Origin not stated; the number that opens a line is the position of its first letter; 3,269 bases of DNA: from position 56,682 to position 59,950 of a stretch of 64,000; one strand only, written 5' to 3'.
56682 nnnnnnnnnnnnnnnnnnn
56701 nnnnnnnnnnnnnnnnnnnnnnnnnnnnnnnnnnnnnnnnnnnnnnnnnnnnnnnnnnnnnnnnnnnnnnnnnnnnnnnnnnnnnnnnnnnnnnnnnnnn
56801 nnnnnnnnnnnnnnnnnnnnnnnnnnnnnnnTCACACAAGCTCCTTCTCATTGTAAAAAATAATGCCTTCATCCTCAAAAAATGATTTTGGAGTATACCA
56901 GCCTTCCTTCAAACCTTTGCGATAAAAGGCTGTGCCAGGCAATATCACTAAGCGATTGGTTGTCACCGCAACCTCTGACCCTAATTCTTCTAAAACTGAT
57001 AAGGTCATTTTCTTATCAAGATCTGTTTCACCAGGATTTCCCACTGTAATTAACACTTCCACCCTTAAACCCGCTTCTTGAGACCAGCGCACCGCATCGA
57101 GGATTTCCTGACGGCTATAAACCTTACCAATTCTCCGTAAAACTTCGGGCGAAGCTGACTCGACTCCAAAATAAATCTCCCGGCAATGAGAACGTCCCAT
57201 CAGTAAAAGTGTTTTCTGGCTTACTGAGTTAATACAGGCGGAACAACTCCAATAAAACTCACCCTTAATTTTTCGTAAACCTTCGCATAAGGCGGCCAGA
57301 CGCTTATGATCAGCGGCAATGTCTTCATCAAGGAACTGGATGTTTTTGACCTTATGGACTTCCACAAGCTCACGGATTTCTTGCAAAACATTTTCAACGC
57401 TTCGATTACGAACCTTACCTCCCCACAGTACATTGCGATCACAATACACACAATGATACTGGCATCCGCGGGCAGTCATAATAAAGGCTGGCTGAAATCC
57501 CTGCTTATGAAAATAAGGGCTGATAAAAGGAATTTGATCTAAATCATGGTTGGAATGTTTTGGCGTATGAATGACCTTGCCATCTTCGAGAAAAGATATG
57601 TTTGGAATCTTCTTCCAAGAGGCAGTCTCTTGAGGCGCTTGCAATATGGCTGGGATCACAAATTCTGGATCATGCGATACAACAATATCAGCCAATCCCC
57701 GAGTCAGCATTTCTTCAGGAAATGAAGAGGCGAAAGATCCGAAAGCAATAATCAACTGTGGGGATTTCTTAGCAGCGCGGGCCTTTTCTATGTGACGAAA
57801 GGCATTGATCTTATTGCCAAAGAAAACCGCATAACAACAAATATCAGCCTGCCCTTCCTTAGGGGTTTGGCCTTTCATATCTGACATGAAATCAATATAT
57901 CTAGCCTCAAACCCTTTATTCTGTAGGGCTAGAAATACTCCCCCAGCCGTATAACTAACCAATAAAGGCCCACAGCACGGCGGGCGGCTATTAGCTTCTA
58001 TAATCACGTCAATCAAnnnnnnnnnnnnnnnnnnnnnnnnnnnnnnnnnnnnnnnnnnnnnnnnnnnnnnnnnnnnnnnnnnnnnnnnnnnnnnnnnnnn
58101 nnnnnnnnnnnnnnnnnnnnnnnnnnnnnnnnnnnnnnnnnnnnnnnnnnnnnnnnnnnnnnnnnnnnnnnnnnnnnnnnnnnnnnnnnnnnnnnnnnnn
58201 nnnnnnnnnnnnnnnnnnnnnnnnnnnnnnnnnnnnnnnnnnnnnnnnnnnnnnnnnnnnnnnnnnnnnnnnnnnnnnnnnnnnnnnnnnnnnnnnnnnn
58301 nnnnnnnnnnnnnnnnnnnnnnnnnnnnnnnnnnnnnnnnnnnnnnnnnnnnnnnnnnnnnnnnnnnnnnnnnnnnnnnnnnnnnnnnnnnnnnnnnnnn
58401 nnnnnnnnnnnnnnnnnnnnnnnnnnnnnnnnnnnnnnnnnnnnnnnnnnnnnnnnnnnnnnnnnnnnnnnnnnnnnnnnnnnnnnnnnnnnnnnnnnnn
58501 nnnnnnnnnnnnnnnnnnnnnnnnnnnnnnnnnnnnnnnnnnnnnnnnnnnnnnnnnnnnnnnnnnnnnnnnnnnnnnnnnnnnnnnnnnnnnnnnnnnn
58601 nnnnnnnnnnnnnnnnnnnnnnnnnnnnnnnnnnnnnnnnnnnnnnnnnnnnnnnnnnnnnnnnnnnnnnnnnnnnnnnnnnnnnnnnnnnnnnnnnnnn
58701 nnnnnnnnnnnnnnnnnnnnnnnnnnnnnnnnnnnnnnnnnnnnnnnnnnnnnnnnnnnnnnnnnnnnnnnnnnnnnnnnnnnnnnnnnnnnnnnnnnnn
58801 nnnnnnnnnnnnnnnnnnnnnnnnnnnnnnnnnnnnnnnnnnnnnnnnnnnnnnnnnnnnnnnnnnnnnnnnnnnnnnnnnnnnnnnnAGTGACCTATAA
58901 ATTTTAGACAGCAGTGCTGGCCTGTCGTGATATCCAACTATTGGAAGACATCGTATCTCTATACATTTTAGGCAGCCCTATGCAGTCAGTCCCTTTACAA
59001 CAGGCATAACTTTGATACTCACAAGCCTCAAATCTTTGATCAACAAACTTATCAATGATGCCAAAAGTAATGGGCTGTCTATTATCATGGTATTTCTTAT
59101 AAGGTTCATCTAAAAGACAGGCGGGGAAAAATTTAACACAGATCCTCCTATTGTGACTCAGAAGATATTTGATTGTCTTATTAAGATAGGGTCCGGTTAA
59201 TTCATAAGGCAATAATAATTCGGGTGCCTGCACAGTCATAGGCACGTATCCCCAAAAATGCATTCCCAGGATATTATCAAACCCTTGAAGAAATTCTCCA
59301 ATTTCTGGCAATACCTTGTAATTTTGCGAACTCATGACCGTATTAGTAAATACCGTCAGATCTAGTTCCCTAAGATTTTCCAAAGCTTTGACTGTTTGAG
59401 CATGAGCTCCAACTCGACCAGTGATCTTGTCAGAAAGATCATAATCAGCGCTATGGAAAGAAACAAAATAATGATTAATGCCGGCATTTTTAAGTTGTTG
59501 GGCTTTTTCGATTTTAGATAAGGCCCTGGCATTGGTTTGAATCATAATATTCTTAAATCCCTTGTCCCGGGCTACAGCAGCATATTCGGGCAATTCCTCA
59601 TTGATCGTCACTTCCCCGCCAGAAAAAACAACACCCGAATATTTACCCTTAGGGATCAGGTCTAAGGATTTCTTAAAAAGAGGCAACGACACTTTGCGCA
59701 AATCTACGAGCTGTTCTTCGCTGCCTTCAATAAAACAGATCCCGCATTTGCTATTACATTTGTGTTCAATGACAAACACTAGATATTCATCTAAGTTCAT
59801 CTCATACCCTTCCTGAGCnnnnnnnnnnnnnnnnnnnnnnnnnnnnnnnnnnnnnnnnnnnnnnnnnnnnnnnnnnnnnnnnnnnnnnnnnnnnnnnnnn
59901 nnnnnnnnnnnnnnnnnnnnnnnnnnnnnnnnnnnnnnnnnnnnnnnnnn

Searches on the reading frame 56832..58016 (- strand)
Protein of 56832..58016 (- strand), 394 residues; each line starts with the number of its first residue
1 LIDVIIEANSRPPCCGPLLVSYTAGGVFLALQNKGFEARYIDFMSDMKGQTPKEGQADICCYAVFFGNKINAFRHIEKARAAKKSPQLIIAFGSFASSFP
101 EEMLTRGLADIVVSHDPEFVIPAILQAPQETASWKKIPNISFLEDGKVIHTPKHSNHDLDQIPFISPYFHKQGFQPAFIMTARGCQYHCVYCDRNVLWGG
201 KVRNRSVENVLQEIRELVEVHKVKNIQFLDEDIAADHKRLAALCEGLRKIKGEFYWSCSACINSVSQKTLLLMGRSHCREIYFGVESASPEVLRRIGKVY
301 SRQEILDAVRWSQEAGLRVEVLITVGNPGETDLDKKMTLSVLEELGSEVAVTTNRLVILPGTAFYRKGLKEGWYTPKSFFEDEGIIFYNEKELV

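Call 8: search_protein_families(library=pfam, proteins=[window:56832-58016:-], max_evalue=0.01)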
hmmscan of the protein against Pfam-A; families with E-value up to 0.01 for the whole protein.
window:56832-58016:- (394 aa): 3 families
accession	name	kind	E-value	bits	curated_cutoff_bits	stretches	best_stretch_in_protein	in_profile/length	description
PF04055.27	Radical_SAM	-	3.8e-22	79.7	29.5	1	181-335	3-159/166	Radical SAM superfamily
PF02310.24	B12-binding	-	0.0043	17.3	32.1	0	30-114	23-111/121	B12 binding domain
PF13353.11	Fer4_12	-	0.0058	17.4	22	0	181-258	11-89/137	4Fe-4S single cluster domain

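Call 33: search_protein_families(library=ncbifam, proteins=[window:56832-58016:-], max_evalue=0.001)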
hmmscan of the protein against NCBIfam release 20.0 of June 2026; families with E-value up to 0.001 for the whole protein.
window:56832-58016:- (394 aa): 25 families
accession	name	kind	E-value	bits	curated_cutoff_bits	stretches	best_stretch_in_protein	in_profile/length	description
TIGR04013.1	B12_SAM_MJ_1487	hypoth_equivalog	5.6e-34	117.6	251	1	51-366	38-355/382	TIGR04013 family B12-binding domain/radical SAM domain-containing protein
TIGR03471.1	HpnJ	equivalog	4.4e-32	111.6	577.6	1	77-384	86-405/472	hopanoid biosynthesis associated radical SAM protein HpnJ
TIGR04479.1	bcpD_PhpK_rSAM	subfamily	3.6e-31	108.1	600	1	113-345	176-409/504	PhpK family radical SAM P-methyltransferase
TIGR04014.1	B12_SAM_MJ_0865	equivalog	6e-30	104.4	360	1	79-346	61-337/434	methyl-coenzyme M reductase glutamine C-methyltransferase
TIGR04072.2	rSAM_ladder_B12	equivalog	1.7e-29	102.7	360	1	83-377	95-381/443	lipid biosynthesis B12-binding/radical SAM protein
NF050148.1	rSAM_ApyD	equivalog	5e-25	88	750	1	83-366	99-391/645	RiPP biosynthesis radical SAM protein ApyD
NF038361.1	rSAM_Sden_1168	equivalog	3.3e-20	72.2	575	1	54-374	138-479/560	Sden_1168 family B12-binding radical SAM P-methyltransferase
TIGR02026.1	BchE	equivalog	8.5e-19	67.8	481.35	1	82-333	87-353/497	magnesium-protoporphyrin IX monomethyl ester anaerobic oxidative cyclase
TIGR04295.1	B12_rSAM_oligo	hypoth_equivalog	1.8e-17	63.2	400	1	78-293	93-309/422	TIGR04295 family B12-binding domain-containing radical SAM protein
NF033070.1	rSAM_AprD4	equivalog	3.7e-17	62.4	500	1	152-374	174-396/456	AprD4 family radical SAM diol-dehydratase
TIGR04385.1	B12_rSAM_cofa1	equivalog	5.9e-17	62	450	1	86-376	98-402/438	B12 lower ligand biosynthesis radical SAM protein BzaD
TIGR00089.1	TIGR00089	subfamily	2.5e-16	59.5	251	1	71-347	54-320/429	MiaB/RimO family radical SAM methylthiotransferase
TIGR01579.1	MiaB-like-C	equivalog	1.4e-13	50.9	357.05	1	74-345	54-318/416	tRNA (N(6)-L-threonylcarbamoyladenosine(37)-C(2))-methylthiotransferase MtaB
NF040546.1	rSAM_CUAEP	equivalog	2.6e-13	49.5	500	1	76-347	68-343/468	CUAEP/CCAEP-tail radical SAM (seleno)protein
TIGR03975.1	rSAM_ocin_1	subfamily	8.5e-13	47.7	281.85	1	61-343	133-428/606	RiPP maturation radical SAM C-methyltransferase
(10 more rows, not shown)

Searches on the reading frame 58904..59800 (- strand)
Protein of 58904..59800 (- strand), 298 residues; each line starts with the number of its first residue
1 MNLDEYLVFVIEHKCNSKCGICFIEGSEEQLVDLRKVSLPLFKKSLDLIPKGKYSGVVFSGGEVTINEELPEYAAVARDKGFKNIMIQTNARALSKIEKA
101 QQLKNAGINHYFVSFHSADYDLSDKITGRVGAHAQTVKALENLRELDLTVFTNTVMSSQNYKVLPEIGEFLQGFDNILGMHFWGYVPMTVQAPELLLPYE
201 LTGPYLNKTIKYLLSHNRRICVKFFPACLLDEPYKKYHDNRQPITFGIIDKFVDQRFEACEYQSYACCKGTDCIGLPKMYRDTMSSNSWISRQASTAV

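Call 8: search_protein_families(library=pfam, proteins=[window:58904-59800:-], max_evalue=0.01)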
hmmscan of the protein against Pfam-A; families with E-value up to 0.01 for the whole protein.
window:58904-59800:- (298 aa): 1 family
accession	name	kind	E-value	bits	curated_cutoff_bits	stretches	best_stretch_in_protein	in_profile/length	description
PF04055.27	Radical_SAM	-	1.6e-18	67.9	29.5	1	13-167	5-162/166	Radical SAM superfamily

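Call 33: search_protein_families(library=ncbifam, proteins=[window:58904-59800:-], max_evalue=0.001)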
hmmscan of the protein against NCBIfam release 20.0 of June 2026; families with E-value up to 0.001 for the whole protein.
window:58904-59800:- (298 aa): 30 families (the best 25 are shown)
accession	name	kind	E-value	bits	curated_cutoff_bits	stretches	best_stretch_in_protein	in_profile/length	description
NF038332.1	rSAM_rare_HxsC4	exception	1.2e-22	80.6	500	1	11-173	20-183/335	radical SAM protein HxsC4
NF045646.2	rSAM_Se_TrsS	equivalog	3.5e-18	65.4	490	1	10-182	91-263/441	radical SAM (seleno)protein TrsS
TIGR04546.1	rSAM_ahbC_deAc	equivalog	1.2e-15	57.2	650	1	7-173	41-202/390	12,18-didecarboxysiroheme deacetylase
NF045702.1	rSAM_GDGT_ether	equivalog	1.2e-15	57.1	450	1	10-170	91-252/486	tetraether lipid synthase Tes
TIGR04055.1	rSAM_NirJ2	equivalog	1.3e-15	57.7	500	1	13-228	8-215/326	putative heme d1 biosynthesis radical SAM protein NirJ2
TIGR02668.1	moaA_archaeal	equivalog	2.9e-15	56.1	325.25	1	9-173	14-175/303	GTP 3',8-cyclase MoaA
TIGR03977.1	rSAM_pair_HxsC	equivalog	6.8e-15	54.7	267.9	1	9-238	29-261/292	His-Xaa-Ser system radical SAM maturase HxsC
TIGR04545.1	rSAM_ahbD_hemeb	equivalog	8.9e-14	51.7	500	1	11-170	6-161/339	heme b synthase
NF001199.0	PRK00164.2-1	equivalog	8.3e-13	48.1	231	1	10-178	17-182/308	GTP 3',8-cyclase MoaA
TIGR02109.1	PQQ_syn_pqqE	equivalog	8.3e-13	48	381.35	1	57-168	57-166/358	pyrroloquinoline quinone biosynthesis protein PqqE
TIGR02666.1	moaA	equivalog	1.7e-12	46.9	284.05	1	7-160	12-169/336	GTP 3',8-cyclase MoaA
NF012164.0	AlbA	equivalog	5.4e-12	44.9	850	1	8-168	116-269/442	subtilosin maturase AlbA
TIGR04053.2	TIGR04053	equivalog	1.1e-11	44.6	395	1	54-175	57-177/366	TIGR04053 family radical SAM/SPASM domain-containing protein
TIGR04347.1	pseudo_SAM_Halo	equivalog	1.2e-11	44.6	525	1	8-172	41-200/390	TIGR04347 family pseudo-SAM/SPASM protein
TIGR04303.1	GeoRSP_rSAM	equivalog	1.5e-11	44.4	400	1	9-170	9-163/325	GeoRSP system radical SAM/SPASM protein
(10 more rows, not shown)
